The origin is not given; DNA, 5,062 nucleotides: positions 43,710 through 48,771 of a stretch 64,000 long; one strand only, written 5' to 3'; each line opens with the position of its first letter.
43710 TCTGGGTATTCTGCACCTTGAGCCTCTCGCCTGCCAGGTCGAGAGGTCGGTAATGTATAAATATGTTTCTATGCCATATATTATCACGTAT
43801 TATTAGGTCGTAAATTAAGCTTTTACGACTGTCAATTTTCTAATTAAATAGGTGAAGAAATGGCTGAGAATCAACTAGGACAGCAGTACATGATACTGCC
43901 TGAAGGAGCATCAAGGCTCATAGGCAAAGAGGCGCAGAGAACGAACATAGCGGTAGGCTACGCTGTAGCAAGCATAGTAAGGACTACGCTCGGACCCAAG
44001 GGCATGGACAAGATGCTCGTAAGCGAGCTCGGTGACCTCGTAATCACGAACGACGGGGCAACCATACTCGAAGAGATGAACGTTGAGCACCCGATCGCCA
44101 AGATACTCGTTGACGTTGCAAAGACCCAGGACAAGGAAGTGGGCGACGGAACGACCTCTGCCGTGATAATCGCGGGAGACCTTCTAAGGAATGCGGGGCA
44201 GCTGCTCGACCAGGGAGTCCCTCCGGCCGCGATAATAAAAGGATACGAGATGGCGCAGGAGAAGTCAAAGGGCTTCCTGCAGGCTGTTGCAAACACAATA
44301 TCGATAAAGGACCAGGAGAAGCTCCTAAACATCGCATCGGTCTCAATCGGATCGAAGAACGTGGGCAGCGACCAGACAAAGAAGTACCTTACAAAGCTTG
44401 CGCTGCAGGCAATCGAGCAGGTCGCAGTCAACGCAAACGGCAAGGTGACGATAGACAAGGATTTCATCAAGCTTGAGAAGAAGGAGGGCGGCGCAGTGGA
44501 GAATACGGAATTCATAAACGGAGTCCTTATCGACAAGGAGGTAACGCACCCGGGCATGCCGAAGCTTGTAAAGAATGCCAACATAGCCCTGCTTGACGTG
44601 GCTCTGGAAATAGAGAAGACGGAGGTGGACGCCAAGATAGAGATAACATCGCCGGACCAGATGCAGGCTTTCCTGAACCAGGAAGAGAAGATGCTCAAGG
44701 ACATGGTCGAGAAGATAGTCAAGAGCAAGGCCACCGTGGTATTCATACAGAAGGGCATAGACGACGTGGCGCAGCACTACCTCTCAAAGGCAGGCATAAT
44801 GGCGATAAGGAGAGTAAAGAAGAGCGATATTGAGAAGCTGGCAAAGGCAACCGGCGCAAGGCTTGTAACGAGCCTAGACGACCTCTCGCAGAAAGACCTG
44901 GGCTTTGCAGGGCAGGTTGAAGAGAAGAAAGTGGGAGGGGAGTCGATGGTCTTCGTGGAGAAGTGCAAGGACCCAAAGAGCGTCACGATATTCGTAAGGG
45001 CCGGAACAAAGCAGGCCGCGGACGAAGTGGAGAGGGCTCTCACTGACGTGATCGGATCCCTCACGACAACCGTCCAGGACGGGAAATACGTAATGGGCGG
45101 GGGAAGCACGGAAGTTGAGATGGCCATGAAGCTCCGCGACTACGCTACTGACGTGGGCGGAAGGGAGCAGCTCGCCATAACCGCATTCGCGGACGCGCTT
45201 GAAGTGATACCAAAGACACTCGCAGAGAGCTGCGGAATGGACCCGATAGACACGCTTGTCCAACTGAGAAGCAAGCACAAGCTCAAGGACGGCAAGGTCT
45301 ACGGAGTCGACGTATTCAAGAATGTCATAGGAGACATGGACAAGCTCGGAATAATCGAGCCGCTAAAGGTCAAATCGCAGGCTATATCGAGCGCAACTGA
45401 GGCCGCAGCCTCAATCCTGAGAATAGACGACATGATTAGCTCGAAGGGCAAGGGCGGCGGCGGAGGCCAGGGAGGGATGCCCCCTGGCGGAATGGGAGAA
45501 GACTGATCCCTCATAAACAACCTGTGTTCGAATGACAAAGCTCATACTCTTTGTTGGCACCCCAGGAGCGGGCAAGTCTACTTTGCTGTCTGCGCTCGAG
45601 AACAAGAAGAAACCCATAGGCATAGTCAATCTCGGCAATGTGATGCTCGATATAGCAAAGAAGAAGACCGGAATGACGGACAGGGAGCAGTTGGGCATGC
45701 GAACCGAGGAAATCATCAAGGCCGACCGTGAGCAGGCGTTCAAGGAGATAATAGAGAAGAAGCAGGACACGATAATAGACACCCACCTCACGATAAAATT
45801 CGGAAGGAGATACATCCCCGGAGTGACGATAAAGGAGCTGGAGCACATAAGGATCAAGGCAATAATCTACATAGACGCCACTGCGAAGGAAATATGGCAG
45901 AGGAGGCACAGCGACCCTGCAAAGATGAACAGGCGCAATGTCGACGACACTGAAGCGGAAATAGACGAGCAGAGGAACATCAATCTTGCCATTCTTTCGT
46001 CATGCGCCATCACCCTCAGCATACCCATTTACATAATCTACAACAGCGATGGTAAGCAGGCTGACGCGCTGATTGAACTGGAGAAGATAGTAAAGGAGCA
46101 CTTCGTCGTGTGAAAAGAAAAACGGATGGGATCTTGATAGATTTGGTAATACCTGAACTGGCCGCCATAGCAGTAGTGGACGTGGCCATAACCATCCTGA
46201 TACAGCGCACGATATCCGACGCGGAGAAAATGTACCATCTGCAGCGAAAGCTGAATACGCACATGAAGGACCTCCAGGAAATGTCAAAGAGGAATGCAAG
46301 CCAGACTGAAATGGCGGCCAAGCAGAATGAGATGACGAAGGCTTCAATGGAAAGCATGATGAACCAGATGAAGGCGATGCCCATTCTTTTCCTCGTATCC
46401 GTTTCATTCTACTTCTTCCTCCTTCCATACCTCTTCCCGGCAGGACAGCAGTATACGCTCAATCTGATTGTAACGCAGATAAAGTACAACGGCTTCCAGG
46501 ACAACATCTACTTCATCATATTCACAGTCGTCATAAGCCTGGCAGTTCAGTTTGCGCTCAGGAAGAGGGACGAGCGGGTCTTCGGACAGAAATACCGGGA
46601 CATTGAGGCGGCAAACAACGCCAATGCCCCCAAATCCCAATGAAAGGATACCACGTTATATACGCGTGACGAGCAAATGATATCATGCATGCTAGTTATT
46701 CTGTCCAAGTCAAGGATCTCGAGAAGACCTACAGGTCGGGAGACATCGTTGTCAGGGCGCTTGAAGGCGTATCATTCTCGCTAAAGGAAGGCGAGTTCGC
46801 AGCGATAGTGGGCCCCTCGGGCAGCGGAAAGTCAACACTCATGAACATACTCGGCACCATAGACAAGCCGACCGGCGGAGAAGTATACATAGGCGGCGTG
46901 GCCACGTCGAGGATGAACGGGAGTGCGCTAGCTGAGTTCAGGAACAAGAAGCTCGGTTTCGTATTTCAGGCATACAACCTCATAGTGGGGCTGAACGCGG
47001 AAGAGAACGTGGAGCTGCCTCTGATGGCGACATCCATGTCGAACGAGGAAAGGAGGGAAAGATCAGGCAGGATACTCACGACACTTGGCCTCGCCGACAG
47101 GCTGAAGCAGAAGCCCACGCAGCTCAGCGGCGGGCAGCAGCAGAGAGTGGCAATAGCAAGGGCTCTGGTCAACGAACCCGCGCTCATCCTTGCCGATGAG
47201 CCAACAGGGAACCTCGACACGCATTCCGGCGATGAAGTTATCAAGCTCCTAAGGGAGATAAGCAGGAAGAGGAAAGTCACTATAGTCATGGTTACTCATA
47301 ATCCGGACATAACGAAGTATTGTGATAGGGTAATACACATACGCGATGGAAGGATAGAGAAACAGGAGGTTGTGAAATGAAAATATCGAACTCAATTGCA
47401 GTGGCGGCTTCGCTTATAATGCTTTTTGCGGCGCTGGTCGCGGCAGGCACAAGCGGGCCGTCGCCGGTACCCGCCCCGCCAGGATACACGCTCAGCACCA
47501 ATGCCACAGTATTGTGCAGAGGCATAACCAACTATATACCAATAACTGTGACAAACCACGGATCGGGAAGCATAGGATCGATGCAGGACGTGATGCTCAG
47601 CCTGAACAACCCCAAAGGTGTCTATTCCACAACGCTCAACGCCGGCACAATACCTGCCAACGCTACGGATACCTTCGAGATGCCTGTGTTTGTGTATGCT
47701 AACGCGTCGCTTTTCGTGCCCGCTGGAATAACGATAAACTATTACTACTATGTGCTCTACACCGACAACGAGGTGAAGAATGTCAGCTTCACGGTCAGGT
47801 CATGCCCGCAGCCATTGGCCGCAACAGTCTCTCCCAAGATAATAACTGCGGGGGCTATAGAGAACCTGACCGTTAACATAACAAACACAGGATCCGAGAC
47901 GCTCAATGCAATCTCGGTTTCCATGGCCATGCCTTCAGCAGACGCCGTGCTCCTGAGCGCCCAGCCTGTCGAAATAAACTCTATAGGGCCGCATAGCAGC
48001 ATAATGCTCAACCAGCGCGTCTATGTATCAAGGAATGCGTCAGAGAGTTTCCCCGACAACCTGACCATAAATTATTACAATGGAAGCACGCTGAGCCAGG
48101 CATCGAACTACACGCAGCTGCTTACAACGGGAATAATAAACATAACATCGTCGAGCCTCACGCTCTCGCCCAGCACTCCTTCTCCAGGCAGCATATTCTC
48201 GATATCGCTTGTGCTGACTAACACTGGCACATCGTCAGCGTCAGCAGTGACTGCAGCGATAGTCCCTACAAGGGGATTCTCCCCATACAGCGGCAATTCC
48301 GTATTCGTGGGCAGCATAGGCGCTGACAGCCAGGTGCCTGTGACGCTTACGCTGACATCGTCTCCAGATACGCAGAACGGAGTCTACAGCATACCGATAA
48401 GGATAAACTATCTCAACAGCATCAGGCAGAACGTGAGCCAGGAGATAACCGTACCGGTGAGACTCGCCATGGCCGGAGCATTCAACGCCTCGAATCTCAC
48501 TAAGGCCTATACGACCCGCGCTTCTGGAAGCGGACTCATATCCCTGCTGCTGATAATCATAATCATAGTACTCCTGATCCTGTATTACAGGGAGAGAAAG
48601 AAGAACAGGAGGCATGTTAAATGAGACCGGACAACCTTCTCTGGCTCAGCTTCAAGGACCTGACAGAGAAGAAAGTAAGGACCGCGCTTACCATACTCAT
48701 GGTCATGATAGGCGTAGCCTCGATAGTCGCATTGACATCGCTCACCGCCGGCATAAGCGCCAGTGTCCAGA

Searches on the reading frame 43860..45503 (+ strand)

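Call 47: search_protein_families(library=pfam, proteins=[window:43860-45503:+], max_evalue=0.00001)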
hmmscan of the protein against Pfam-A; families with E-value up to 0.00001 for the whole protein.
window:43860-45503:+ (548 aa): 1 family
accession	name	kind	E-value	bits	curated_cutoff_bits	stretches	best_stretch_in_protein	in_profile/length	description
PF00118.29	Cpn60_TCP1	-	2.9e-177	590.7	34.3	1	36-529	1-489/490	TCP-1/cpn60 chaperonin family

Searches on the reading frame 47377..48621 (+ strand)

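Call 56: search_protein_families(library=pfam, proteins=[window:47377-48621:+], max_evalue=0.00001)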
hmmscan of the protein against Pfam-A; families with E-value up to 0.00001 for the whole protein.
window:47377-48621:+ (415 aa): 1 family
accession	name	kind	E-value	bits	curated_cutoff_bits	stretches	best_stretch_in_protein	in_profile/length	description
PF10633.15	NPCBM_assoc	-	4.1e-10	40.2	24.4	0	270-344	3-76/78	NPCBM-associated, NEW3 domain of alpha-galactosidase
